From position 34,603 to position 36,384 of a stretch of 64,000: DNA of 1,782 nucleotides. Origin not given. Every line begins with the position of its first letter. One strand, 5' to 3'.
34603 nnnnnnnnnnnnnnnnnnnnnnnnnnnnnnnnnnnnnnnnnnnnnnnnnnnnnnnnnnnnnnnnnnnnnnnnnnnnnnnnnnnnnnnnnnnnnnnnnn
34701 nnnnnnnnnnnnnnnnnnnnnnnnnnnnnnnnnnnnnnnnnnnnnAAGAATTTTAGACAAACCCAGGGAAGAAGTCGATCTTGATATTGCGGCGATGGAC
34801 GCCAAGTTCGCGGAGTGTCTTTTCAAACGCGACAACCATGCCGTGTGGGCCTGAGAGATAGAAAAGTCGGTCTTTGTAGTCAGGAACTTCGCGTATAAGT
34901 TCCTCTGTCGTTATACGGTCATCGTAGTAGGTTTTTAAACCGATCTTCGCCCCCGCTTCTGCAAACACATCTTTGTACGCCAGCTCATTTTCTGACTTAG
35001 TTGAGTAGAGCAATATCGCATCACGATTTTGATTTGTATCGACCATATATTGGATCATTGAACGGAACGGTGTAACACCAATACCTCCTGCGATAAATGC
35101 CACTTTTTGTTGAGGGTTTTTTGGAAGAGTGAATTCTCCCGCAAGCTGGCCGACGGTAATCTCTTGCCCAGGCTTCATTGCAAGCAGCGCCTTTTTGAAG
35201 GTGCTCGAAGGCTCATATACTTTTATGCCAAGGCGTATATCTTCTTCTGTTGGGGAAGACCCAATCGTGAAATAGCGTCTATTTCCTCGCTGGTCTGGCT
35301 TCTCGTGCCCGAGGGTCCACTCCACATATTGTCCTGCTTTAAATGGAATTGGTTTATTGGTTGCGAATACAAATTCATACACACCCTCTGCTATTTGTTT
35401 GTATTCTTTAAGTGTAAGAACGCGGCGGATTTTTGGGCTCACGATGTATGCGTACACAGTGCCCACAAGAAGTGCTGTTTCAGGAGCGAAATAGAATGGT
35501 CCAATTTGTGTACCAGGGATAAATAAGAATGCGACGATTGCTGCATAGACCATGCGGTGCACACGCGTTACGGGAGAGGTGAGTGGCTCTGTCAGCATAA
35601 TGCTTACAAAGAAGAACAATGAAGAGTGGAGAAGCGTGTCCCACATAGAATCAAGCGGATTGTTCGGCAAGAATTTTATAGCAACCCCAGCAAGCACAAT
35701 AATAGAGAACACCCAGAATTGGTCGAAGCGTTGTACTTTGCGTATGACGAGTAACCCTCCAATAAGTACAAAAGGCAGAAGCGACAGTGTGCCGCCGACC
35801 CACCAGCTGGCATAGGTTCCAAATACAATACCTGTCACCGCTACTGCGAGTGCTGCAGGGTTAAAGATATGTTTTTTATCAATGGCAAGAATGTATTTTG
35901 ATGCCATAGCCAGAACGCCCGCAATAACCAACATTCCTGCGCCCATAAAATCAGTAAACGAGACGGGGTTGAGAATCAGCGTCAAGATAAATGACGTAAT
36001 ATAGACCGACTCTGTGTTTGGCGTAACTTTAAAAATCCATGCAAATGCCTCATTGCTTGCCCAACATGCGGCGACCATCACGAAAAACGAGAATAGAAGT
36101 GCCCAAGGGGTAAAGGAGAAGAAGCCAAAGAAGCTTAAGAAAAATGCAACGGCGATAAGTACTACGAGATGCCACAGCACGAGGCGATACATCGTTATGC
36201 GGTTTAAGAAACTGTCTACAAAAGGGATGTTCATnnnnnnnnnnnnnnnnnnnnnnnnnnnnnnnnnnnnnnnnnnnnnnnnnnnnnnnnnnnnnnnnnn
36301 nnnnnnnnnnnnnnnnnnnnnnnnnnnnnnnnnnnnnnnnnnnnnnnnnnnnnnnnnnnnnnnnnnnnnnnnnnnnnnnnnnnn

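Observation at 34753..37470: Three-gene extracytoplasmic flavinylation / transmembrane electron-transfer module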

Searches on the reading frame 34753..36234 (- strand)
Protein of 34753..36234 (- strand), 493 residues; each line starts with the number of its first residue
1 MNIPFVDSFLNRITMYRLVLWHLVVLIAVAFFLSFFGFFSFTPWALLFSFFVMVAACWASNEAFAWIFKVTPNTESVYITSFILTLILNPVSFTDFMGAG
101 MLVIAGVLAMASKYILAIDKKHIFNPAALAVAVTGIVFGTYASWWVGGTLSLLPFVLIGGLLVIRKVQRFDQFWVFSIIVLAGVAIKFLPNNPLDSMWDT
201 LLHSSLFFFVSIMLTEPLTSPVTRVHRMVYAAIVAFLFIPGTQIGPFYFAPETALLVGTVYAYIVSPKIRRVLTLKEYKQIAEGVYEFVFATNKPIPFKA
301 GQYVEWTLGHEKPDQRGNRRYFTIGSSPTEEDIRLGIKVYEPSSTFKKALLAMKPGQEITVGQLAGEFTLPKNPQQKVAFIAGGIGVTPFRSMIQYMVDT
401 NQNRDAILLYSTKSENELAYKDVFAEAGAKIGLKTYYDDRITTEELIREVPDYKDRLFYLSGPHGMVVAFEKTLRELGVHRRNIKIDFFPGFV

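Call 3: search_protein_families(library=pfam, proteins=[window:34753-36234:-], max_evalue=0.1)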
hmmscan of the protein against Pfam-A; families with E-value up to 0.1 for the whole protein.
window:34753-36234:- (493 aa): 4 families
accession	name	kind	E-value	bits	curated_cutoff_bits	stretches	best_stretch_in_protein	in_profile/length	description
PF00175.26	NAD_binding_1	-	1.2e-08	35.9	22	1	380-431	1-53/109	Oxidoreductase NAD-binding domain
PF03116.20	NQR2_RnfD_RnfE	-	0.00021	21.2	27.7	1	150-238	173-259/296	NQR2, RnfD, RnfE family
PF08030.17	NAD_binding_6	-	0.0078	16.7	22.2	1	377-418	3-49/156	Ferric reductase NAD binding domain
PF22290.1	DmmA-like_N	-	0.015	16.2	33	1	379-484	22-124/124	Dimethylamine monooxygenase subunit DmmA-like, N-terminal domain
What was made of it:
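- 35431..36234 (-): RnfD/NqrB-like 10-helix membrane domain of the fusion (aa 1-268), without the flavinylated loop. PF03116 scores 21.2 bits, below the cut-off of 27.7 (call 3).
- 34756..35424 (-): Cytoplasmic FNR/NqrF-like FAD + NAD(P)H-binding domain (aa 271-493), with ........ at 35257..35280 and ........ at 35065..35088. PF00175 scores 35.9 bits (call 3).
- The window protein's own PF03116 score is below Pfam's cut-off (call 3).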

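Call 4: search_protein_families(library=ncbifam, proteins=[window:34753-36234:-], max_evalue=0.1)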
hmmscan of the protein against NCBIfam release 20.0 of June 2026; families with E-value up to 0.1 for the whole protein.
window:34753-36234:- (493 aa): 27 families (the best 25 are shown)
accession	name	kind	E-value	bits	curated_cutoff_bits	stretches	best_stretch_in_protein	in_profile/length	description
NF009805.0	PRK13289.1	equivalog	7.8e-22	77.7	432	1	296-489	183-392/399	NO-inducible flavohemoprotein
NF005963.0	PRK08051.1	equivalog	6.7e-16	58.3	230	1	276-422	9-150/233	NAD(P)H-flavin reductase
NF058606.1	GlBtMonoRdsGbcB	equivalog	2.4e-15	56.3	500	1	282-430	25-173/362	glycine betaine monooxygenase reductase subunit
NF045803.1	MethMoxFADbindMmoC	equivalog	2.3e-13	49.7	500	1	279-424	115-262/343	aromatic/alkene monooxygenase hydroxylase FAD-binding subunit MmoC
NF007964.0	PRK10684.1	equivalog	2.6e-13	49.7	383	1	277-485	16-233/333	NADH oxidoreductase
TIGR02160.1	PA_CoA_Oxy5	hypoth_equivalog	4.7e-13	48.7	420.8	1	298-426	33-160/352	1,2-phenylacetyl-CoA epoxidase subunit PaaE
NF040810.1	BenC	equivalog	4.8e-13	49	430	1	277-485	111-326/333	benzoate 1,2-dioxygenase electron transfer component BenC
TIGR01941.1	nqrF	equivalog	4.6e-12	45.6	295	2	349-427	245-323/405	NADH:ubiquinone reductase (Na(+)-transporting) subunit F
NF052252.1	flav_redu_LuxG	exception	3.5e-10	39.5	340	1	276-421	6-148/232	flavin mononucleotide reductase LuxG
NF040830.1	sulfhyd_ShyC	equivalog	1.3e-09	37.7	600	1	322-423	57-156/288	NAD(P)-dependent hydrogenase/sulfhydrogenase 2 subunit gamma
NF008178.0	PRK10926.1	equivalog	1.7e-08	34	390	1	291-426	23-157/248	ferredoxin--NADP(+) reductase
NF000796.0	PRK00054.1-1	equivalog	1.8e-08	33.9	224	1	272-430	5-142/254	dihydroorotate dehydrogenase electron transfer subunit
NF006220.0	PRK08345.1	subfamily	8.2e-08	31.8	395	1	322-423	61-162/294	cytochrome-c3 hydrogenase subunit gamma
NF000799.0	PRK00054.1-4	equivalog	6.8e-06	25.3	314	1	271-476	5-208/258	dihydroorotate dehydrogenase electron transfer subunit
NF000798.0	PRK00054.1-3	equivalog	2.3e-05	24.1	219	1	276-444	11-173/244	dihydroorotate dehydrogenase electron transfer subunit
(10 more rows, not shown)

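Call 12: find_homologous_proteins(query=window:34753-36234:-, max_evalue=0.00001)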
Query window:34753-36234:- (493 aa): 7500 proteins with E <= 0.00001 among 8000 candidates; the best 120 are listed.
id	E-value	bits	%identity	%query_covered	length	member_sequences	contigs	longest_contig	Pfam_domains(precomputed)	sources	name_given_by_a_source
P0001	0.0e+0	1106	100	100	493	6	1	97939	PF00175.27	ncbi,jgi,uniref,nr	ncbi:hypothetical protein A2419_01830 [Candidatus Adlerbacteria bacterium RIFOXYC1_FULL_48_26]|unire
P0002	1.3e-284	963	86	100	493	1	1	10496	PF00175.27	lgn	-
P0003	1.3e-273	926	83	100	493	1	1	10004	PF00175.27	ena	-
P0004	7.9e-267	904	80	100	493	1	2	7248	PF00175.27,PF03116.21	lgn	-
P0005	9.8e-266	900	79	100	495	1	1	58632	PF00175.27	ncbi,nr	ncbi:hypothetical protein K2Q00_01225 [Patescibacteria group bacterium]|nr:hypothetical protein [Pat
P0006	6.9e-265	898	80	100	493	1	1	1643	PF00175.27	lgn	-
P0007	4.9e-264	895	78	100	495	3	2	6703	PF00175.27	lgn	-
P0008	6.3e-258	875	78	100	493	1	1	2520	PF00175.27,PF03116.21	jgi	jgi:ferredoxin-NADP reductase/Na+-translocating ferredoxin:NAD+ oxidoreductase RnfD subunit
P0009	1.0e-249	848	75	100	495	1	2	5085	PF00175.27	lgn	-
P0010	7.9e-241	818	73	100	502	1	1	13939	PF00175.27,PF03116.21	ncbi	-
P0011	6.7e-218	743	66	100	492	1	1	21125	PF00175.27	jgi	jgi:ferredoxin-NADP reductase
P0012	4.6e-215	733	65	100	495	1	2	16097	PF00175.27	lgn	-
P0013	1.1e-212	725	66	100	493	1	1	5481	PF00175.27,PF03116.21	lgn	-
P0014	4.8e-211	720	64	100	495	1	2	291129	PF00175.27,PF03116.21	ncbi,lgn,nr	ncbi:MAG TPA: hypothetical protein VG984_02400 [Candidatus Paceibacterota bacterium]|nr:hypothetical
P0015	5.4e-209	713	64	97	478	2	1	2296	PF00175.27,PF03116.21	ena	-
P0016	6.7e-209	713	63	100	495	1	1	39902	PF00175.27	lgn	-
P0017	1.1e-208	712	62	100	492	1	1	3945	PF00175.27,PF03116.21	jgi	jgi:ferredoxin-NADP reductase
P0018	1.4e-208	712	64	100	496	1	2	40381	PF00175.27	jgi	jgi:ferredoxin-NADP reductase/Na+-transporting NADH:ubiquinone oxidoreductase subunit NqrB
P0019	6.9e-208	710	65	97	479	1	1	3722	PF00175.27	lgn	-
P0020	1.2e-203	696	65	97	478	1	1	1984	PF00175.27,PF03116.21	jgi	jgi:glycine betaine catabolism B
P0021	1.8e-202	692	63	97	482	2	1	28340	PF00175.27,PF03116.21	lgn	-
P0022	4.4e-202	690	63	99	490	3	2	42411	PF00175.27,PF03116.21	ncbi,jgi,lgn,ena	ncbi:MAG: hypothetical protein WCK46_03045 [Candidatus Adlerbacteria bacterium]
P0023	9.9e-198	676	60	100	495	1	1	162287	PF00175.27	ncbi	-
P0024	8.1e-191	653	59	100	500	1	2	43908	PF00175.27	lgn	-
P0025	4.6e-189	647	62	97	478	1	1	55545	PF00175.27,PF03116.21,PF00970.31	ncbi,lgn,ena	-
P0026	1.0e-177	610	57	99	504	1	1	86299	PF00175.27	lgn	-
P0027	5.5e-176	604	55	99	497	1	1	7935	PF00175.27,PF03116.21,PF00970.31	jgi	jgi:ferredoxin-NADP reductase/Na+-translocating ferredoxin:NAD+ oxidoreductase RnfD subunit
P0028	7.5e-176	604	55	99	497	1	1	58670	PF00175.27,PF03116.21,PF08030.18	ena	-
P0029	3.6e-174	598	55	99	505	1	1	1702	PF00175.27,PF03116.21,PF00970.31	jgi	jgi:ferredoxin-NADP reductase/Na+-translocating ferredoxin:NAD+ oxidoreductase RnfD subunit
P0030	2.3e-172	592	55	99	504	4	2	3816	PF00175.27,PF03116.21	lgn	-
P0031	3.9e-172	592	54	99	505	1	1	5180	PF00175.27,PF03116.21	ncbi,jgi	jgi:ferredoxin-NADP reductase/Na+-translocating ferredoxin:NAD+ oxidoreductase RnfD subunit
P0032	4.0e-172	592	54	99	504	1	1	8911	PF00175.27,PF03116.21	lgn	-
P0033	1.8e-171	589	53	99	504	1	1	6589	PF00175.27,PF03116.21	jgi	jgi:ferredoxin-NADP reductase/Na+-translocating ferredoxin:NAD+ oxidoreductase RnfD subunit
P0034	3.3e-171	589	56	99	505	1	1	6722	PF00175.27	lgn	-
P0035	1.2e-170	587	54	97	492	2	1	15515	PF00175.27,PF03116.21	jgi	jgi:ferredoxin-NADP reductase/Na+-translocating ferredoxin:NAD+ oxidoreductase RnfD subunit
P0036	1.8e-170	586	53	100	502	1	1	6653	PF00175.27,PF03116.21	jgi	jgi:glycine betaine catabolism B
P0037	2.7e-170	586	54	99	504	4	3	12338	PF00175.27,PF03116.21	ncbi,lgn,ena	-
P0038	3.4e-170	585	55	99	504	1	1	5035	PF00175.27,PF03116.21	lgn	-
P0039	3.7e-170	585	53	100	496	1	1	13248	PF00175.27,PF03116.21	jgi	jgi:ferredoxin-NADP reductase/Na+-translocating ferredoxin:NAD+ oxidoreductase RnfD subunit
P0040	3.7e-170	585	53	99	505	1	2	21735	PF00175.27,PF03116.21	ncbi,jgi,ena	-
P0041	7.6e-170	584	55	99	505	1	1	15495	PF00175.27,PF03116.21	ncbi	-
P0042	1.2e-169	583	54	99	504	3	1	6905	PF00175.27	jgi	jgi:ferredoxin-NADP reductase/Na+-translocating ferredoxin:NAD+ oxidoreductase RnfD subunit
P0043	5.6e-169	581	53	99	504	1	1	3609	PF00175.27,PF03116.21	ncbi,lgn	-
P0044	6.2e-169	581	53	99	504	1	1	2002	PF00175.27,PF03116.21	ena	-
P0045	6.8e-169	581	53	99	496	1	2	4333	PF00175.27,PF03116.21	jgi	-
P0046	6.8e-169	581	53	99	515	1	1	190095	PF00175.27,PF03116.21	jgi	jgi:ferredoxin-NADP reductase/Na+-translocating ferredoxin:NAD+ oxidoreductase RnfD subunit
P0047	9.6e-169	580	54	99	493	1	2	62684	PF00175.27,PF03116.21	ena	-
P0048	1.1e-168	580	54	100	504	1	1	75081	PF00175.27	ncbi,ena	-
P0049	1.1e-168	580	53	99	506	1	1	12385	PF00175.27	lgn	-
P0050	1.3e-168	580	54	99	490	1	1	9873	PF00175.27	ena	-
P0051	1.5e-168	580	53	99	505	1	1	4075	PF00175.27,PF03116.21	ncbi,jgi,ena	-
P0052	1.5e-168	580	54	99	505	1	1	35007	PF00175.27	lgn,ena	-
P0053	1.7e-168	580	53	99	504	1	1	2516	PF00175.27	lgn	-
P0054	2.1e-168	579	54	99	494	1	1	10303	PF00175.27,PF03116.21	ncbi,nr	ncbi:MAG: RnfABCDGE type electron transport complex subunit D [Patescibacteria group bacterium]|nr:R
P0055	2.6e-168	579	54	99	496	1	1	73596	PF00175.27,PF03116.21,PF00970.31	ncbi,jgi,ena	ncbi:MAG TPA: RnfABCDGE type electron transport complex subunit D [Candidatus Paceibacterota bacteri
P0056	2.8e-168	579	53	100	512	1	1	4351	PF00175.27,PF03116.21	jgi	jgi:glycine betaine catabolism B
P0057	2.8e-168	579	51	99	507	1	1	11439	PF00175.27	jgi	jgi:glycine betaine catabolism B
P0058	3.9e-168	578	54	100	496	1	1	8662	PF00175.27,PF03116.21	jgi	jgi:glycine betaine catabolism B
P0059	4.0e-168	578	54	99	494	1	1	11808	PF00175.27,PF03116.21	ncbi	-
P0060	4.5e-168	578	55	92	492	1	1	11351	PF00175.27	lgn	-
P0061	4.6e-168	578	53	99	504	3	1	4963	PF00175.27,PF03116.21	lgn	-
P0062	5.9e-168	578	53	99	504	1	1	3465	PF00175.27,PF03116.21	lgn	-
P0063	5.9e-168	578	54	100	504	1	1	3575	PF00175.27,PF03116.21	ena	-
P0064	7.5e-168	578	53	100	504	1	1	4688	PF00175.27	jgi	jgi:ferredoxin-NADP reductase/Na+-translocating ferredoxin:NAD+ oxidoreductase RnfD subunit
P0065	1.0e-167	577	54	99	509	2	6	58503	PF00175.27,PF03116.21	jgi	jgi:ferredoxin-NADP reductase/Na+-translocating ferredoxin:NAD+ oxidoreductase RnfD subunit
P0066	1.3e-167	577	54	99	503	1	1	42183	PF00175.27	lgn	-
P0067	1.6e-167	576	54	99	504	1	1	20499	PF00175.27,PF03116.21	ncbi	ncbi:MAG: hypothetical protein ACHQU0_02585 [Candidatus Paceibacteria bacterium]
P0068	2.1e-167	576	52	100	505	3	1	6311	PF00175.27,PF03116.21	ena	-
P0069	2.1e-167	576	53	100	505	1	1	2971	PF00175.27,PF03116.21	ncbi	-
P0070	2.4e-167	576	53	99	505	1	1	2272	PF00175.27,PF03116.21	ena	-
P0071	2.5e-167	576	53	99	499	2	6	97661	PF00175.27,PF03116.21,PF00970.31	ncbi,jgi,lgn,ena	-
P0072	2.8e-167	576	53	100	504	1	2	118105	PF00175.27,PF03116.21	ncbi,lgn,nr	ncbi:MAG: RnfABCDGE type electron transport complex subunit D [bacterium]|nr:RnfABCDGE type electron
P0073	5.1e-167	575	53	100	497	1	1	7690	PF00175.27,PF03116.21,PF00970.31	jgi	jgi:ferredoxin-NADP reductase/Na+-translocating ferredoxin:NAD+ oxidoreductase RnfD subunit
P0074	5.3e-167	575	52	99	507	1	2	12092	PF00175.27,PF03116.21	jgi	jgi:ferredoxin-NADP reductase/Na+-translocating ferredoxin:NAD+ oxidoreductase RnfD subunit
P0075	5.4e-167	575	52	100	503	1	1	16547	PF00175.27,PF03116.21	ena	-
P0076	5.4e-167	575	53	99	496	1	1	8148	PF00175.27,PF03116.21,PF00970.31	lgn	-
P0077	5.8e-167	575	53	99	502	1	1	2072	PF00175.27,PF03116.21,PF00970.31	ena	-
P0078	6.6e-167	574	53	99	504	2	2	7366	PF00175.27,PF03116.21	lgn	-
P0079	6.7e-167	574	53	100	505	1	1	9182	PF00175.27,PF03116.21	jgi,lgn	jgi:ferredoxin-NADP reductase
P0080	6.7e-167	574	55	100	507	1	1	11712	PF00175.27,PF03116.21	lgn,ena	-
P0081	6.9e-167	574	53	100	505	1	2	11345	PF00175.27,PF03116.21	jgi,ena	jgi:ferredoxin-NADP reductase/Na+-translocating ferredoxin:NAD+ oxidoreductase RnfD subunit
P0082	7.2e-167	574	53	93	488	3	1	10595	PF00175.27,PF03116.21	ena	-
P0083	7.3e-167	574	54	99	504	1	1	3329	PF00175.27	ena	-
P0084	7.7e-167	574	54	99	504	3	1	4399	PF00175.27,PF03116.21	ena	-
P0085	8.0e-167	574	53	99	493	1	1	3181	PF00175.27,PF03116.21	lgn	-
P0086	8.2e-167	574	53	99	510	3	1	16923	PF00175.27,PF03116.21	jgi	jgi:ferredoxin-NADP reductase/Na+-translocating ferredoxin:NAD+ oxidoreductase RnfD subunit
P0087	8.6e-167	574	55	99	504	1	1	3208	PF00175.27,PF03116.21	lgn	-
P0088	1.1e-166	574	53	97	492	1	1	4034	PF00175.27,PF03116.21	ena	-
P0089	1.2e-166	574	53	100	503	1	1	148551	PF00175.27,PF03116.21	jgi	jgi:ferredoxin-NADP reductase/Na+-translocating ferredoxin:NAD+ oxidoreductase RnfD subunit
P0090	1.4e-166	573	53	99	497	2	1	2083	PF00175.27,PF03116.21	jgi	jgi:glycine betaine catabolism B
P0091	1.6e-166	573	53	100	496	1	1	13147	PF00175.27,PF03116.21,PF00970.31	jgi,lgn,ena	jgi:ferredoxin-NADP reductase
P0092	1.7e-166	573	53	99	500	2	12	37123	PF00175.27,PF03116.21,PF00970.31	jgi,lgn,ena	-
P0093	1.8e-166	573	54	100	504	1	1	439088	PF00175.27,PF03116.21,PF00970.31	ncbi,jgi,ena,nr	ncbi:MAG TPA: RnfABCDGE type electron transport complex subunit D [Candidatus Paceibacterota bacteri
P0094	1.9e-166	573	55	100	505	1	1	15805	PF00175.27,PF03116.21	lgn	-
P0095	2.1e-166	573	52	99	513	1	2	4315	PF00175.27,PF03116.21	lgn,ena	-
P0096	2.1e-166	573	53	99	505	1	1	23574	PF00175.27,PF03116.21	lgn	-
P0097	2.2e-166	573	53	99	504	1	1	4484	PF00175.27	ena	-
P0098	2.4e-166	573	53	99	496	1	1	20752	PF00175.27,PF03116.21,PF00970.31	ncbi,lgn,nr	ncbi:MAG TPA: RnfABCDGE type electron transport complex subunit D [Candidatus Paceibacterota bacteri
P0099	3.1e-166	572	54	99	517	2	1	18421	PF00175.27,PF03116.21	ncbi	-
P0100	3.4e-166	572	53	99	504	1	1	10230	PF00175.27,PF03116.21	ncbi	-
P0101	3.4e-166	572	51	99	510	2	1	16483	PF00175.27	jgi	-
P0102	3.4e-166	572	52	99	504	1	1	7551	PF00175.27,PF03116.21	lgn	-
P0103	3.5e-166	572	53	99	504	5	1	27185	PF00175.27,PF03116.21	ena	-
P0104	3.8e-166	572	54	99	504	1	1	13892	PF00175.27,PF03116.21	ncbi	-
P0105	5.1e-166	571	54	99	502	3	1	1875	PF00175.27,PF03116.21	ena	-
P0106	5.5e-166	571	53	99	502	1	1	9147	PF00175.27,PF03116.21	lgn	-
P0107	7.9e-166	571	53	99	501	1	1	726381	PF00175.27,PF03116.21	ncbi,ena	-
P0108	8.1e-166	571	53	99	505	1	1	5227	PF00175.27,PF03116.21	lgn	-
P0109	8.8e-166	571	53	99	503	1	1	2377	PF00175.27,PF03116.21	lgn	-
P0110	9.8e-166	571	54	99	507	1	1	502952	PF00175.27,PF03116.21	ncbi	ncbi:MAG: RnfABCDGE type electron transport complex subunit D [Minisyncoccota bacterium]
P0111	9.8e-166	571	53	99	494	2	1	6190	PF00175.27,PF03116.21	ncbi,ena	-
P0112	9.9e-166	571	53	99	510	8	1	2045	PF00175.27,PF03116.21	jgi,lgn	jgi:ferredoxin-NADP reductase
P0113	1.1e-165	570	53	99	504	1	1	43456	PF00175.27,PF03116.21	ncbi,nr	ncbi:MAG: hypothetical protein Q8P17_04390 [bacterium]|nr:hypothetical protein [bacterium]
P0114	1.2e-165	570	53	99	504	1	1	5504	PF00175.27,PF03116.21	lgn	-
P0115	1.5e-165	570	53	99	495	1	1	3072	PF00175.27,PF03116.21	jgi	jgi:ferredoxin-NADP reductase/Na+-translocating ferredoxin:NAD+ oxidoreductase RnfD subunit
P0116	1.6e-165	570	52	99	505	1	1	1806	PF00175.27,PF03116.21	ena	-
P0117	1.9e-165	570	54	99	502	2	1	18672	PF00175.27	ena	-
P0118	1.9e-165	570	53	99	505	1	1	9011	PF00175.27,PF03116.21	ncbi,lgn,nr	ncbi:MAG: RnfABCDGE type electron transport complex subunit D [Candidatus Pacebacteria bacterium]|nr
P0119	2.5e-165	569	53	99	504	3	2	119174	PF00175.27,PF03116.21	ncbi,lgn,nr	ncbi:MAG: hypothetical protein NT108_00765 [Candidatus Kaiserbacteria bacterium]|nr:hypothetical pro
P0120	2.9e-165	569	54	99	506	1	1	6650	PF00175.27,PF03116.21,PF00970.31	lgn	-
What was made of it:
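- Adlerbacteria protein (call 12). Most homologues carry a precomputed PF03116 hit (call 12).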

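Call 13: find_encoding_contigs(protein=P0014, flank=5000, max_places=2)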
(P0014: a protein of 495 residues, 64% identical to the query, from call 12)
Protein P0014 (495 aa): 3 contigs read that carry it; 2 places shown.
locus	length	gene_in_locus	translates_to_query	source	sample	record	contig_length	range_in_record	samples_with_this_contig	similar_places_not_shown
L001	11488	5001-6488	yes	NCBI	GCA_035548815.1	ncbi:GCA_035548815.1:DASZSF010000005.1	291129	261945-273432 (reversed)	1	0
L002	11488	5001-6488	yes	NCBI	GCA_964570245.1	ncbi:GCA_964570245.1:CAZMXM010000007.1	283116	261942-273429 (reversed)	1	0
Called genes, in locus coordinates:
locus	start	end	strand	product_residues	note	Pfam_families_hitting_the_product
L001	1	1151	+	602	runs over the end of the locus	PF00364:Biotin_lipoyl (faint), PF25917:BSH_RND, PF25990:Beta-barrel_YknX, PF26002:Beta-barrel_AprE (weak), PF25954:Beta-barrel_RND_2 (weak), PF25989:YknX_C (faint)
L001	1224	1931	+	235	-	PF00005:ABC_tran, PF02463:SMC_N (faint)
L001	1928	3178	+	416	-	PF12704:MacB_PCD, PF02687:FtsX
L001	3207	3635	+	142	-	-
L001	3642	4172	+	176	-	PF04205:FMN_bind (weak)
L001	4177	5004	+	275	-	PF02424:ApbE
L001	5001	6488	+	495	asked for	PF03116:NQR2_RnfD_RnfE (faint), PF00175:NAD_binding_1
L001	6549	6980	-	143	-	-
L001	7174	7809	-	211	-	PF00753:Lactamase_B (faint), PF13483:Lactamase_B_3, PF12706:Lactamase_B_2 (weak)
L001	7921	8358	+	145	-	-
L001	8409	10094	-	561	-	PF01565:FAD_binding_4, PF02913:FAD-oxidase_C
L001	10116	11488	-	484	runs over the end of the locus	PF01471:PG_binding_1, PF00704:Glyco_hydro_18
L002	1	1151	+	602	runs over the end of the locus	PF00364:Biotin_lipoyl (faint), PF25917:BSH_RND, PF25990:Beta-barrel_YknX, PF26002:Beta-barrel_AprE (weak), PF25954:Beta-barrel_RND_2 (weak), PF25989:YknX_C (faint)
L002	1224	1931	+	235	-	PF00005:ABC_tran, PF02463:SMC_N (faint)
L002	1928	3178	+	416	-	PF12704:MacB_PCD, PF02687:FtsX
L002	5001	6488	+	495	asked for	PF03116:NQR2_RnfD_RnfE (faint), PF00175:NAD_binding_1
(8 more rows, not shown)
